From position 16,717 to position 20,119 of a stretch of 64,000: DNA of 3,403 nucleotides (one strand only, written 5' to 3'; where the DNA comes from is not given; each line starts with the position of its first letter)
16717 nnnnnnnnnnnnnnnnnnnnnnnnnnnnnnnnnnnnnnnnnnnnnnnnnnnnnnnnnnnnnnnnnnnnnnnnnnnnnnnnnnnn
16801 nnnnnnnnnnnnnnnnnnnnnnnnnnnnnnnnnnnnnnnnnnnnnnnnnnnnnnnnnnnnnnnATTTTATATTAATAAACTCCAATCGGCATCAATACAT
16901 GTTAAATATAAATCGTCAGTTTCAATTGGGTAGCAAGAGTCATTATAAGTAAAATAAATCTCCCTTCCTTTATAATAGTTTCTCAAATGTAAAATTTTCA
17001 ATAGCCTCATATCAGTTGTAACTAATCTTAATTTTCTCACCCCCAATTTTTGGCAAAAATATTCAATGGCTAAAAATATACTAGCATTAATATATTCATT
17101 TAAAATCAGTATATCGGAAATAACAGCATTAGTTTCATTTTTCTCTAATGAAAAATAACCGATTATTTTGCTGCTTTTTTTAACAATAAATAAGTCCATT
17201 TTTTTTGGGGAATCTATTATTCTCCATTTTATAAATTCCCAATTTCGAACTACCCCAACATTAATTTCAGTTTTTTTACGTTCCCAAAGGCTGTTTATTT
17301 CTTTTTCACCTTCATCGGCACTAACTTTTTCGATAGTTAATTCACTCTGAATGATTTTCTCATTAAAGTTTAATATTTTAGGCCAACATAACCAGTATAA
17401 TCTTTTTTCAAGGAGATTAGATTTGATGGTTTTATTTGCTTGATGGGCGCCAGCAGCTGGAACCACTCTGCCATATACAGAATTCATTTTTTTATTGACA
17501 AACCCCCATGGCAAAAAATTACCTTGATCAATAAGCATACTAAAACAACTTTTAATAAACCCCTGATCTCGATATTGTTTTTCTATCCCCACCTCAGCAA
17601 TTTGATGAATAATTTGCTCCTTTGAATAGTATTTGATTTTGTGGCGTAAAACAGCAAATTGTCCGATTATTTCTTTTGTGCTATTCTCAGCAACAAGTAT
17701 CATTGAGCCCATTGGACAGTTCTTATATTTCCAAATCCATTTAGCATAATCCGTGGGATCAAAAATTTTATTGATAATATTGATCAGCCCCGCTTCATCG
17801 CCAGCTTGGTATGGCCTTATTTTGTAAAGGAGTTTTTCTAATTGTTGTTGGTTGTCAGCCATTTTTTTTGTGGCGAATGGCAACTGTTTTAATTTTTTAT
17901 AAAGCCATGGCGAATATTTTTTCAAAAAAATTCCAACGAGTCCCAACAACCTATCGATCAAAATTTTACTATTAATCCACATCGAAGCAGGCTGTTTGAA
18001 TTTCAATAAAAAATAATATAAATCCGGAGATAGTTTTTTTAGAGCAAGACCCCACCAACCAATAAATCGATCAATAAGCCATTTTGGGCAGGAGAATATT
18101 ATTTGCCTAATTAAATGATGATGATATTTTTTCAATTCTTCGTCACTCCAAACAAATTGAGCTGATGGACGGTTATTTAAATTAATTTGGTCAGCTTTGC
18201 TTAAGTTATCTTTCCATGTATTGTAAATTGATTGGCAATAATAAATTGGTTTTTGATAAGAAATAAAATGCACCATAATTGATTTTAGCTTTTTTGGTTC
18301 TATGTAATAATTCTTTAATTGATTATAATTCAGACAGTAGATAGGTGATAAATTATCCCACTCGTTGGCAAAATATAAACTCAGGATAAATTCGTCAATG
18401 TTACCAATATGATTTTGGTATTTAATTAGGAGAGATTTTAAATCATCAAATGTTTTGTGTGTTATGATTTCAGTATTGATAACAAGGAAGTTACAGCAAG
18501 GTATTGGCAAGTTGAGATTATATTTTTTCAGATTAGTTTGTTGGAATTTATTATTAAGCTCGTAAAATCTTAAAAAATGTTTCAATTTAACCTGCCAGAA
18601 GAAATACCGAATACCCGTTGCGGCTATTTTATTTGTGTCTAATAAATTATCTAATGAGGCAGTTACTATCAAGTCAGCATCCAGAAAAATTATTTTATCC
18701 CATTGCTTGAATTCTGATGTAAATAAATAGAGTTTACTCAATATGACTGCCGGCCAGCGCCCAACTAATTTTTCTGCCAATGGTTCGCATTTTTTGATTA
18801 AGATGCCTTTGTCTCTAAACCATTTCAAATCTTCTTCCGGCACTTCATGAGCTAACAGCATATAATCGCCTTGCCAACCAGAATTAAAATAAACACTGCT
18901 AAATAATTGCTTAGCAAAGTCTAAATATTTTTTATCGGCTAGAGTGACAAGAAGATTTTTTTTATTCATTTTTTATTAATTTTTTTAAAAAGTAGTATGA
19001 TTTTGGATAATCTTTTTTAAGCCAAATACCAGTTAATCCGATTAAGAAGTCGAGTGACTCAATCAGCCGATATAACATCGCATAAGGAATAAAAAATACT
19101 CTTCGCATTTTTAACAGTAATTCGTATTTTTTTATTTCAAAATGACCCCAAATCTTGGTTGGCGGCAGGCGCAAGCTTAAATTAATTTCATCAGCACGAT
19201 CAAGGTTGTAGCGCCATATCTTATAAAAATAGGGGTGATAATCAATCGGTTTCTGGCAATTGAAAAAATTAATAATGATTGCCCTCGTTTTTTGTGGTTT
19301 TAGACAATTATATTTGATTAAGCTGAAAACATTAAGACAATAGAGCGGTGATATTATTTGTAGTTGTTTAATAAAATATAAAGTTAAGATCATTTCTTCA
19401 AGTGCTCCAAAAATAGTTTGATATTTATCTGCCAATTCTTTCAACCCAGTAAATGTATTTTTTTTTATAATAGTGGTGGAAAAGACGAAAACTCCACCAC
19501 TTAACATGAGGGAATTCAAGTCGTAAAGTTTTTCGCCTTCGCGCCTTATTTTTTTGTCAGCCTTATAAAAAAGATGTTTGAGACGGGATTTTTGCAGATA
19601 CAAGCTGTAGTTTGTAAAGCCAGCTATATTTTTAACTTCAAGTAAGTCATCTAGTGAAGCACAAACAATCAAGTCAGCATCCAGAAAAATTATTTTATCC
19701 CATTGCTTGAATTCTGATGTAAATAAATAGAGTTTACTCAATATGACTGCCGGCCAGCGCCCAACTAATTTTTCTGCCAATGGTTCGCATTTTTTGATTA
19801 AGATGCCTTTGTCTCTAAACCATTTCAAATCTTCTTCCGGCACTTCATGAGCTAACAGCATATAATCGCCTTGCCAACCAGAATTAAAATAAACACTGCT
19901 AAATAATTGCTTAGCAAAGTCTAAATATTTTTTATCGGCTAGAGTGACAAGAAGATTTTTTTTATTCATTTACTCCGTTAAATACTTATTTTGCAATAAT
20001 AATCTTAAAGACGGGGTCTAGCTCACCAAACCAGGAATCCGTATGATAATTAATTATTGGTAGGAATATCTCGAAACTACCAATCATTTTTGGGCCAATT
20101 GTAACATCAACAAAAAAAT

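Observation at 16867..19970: Tandem GT8-like paralogs with an identical 303-bp 5' segment; one fused to a GNAT-like domain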

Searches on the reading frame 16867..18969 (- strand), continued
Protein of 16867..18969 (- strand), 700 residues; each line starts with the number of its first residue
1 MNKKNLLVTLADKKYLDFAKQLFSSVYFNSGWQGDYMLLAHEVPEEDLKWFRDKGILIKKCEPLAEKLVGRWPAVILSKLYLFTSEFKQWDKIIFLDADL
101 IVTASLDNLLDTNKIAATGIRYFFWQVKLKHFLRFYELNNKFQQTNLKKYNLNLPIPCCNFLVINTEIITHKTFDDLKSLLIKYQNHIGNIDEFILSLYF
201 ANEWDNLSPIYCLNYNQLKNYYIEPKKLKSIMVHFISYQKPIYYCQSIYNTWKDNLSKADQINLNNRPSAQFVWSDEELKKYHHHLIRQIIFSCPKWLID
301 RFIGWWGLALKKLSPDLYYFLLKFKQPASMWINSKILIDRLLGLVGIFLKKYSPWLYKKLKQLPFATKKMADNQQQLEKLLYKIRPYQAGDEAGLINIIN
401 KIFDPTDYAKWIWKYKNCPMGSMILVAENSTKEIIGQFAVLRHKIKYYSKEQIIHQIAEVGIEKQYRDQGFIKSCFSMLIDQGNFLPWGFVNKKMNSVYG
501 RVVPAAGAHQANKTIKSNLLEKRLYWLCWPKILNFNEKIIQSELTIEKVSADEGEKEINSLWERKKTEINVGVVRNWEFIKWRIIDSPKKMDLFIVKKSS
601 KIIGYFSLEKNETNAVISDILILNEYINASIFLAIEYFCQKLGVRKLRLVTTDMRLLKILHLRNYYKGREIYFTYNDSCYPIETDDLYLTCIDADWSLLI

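Call 72: search_protein_families(library=pfam, proteins=[L001:4001-4621:+, L006:4258-4746:+, L004:2739-3587:+, L004:5541-6203:+, L004:1243-2736:+], max_evalue=0.1)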
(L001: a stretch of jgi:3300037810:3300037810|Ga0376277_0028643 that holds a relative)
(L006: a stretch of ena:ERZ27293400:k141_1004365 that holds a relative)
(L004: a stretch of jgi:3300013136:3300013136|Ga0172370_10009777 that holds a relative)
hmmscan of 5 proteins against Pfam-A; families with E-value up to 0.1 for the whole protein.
L001:4001-4621:+ (206 aa): 1 family
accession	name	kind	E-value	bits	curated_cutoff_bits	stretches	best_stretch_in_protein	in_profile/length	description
PF02585.22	PIG-L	-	0.075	14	28.2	0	9-109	41-126/129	GlcNAc-PI de-N-acetylase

L006:4258-4746:+ (163 aa): 1 family
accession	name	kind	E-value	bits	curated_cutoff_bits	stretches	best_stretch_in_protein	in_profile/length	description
PF01522.26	Polysacc_deac_1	-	1e-10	42.1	23.1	1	9-124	4-110/124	Polysaccharide deacetylase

L004:2739-3587:+ (282 aa): 1 family
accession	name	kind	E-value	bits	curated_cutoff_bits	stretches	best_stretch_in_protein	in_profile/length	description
PF03279.18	Lip_A_acyltrans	-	0.0033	17.1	22.3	0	179-247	205-272/295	Bacterial lipid A biosynthesis acyltransferase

L004:5541-6203:+ (220 aa): 2 families
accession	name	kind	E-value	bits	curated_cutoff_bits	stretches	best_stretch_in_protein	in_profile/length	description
PF01553.26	Acyltransferase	-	3.9e-14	53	23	1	38-168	9-132/132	Acyltransferase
PF09061.11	Stirrup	-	0.044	14.4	26.6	1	32-80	20-68/79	Stirrup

L004:1243-2736:+ (497 aa): 2 families
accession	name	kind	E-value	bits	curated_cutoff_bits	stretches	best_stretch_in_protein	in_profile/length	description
PF00501.34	AMP-binding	-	7.4e-51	173.6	29.9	1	9-364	2-383/384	AMP-binding enzyme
PF13193.12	AMP-binding_C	-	5.9e-14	53.2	24.5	1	415-487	1-76/76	AMP-binding enzyme C-terminal domain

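Call 80: find_encoding_contigs(protein=window:16867-18969:-, flank=3000, max_places=5)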
Protein window:16867-18969:- (700 aa): no gene with exactly this product is on record in the collection.

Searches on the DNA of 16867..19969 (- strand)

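Call 82: search_dna_similar(query=window:16867-19969:-, collection=plasmids, mode=distant, max_rows=5)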
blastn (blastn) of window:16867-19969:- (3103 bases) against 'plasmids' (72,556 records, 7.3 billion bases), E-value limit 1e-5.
No match.
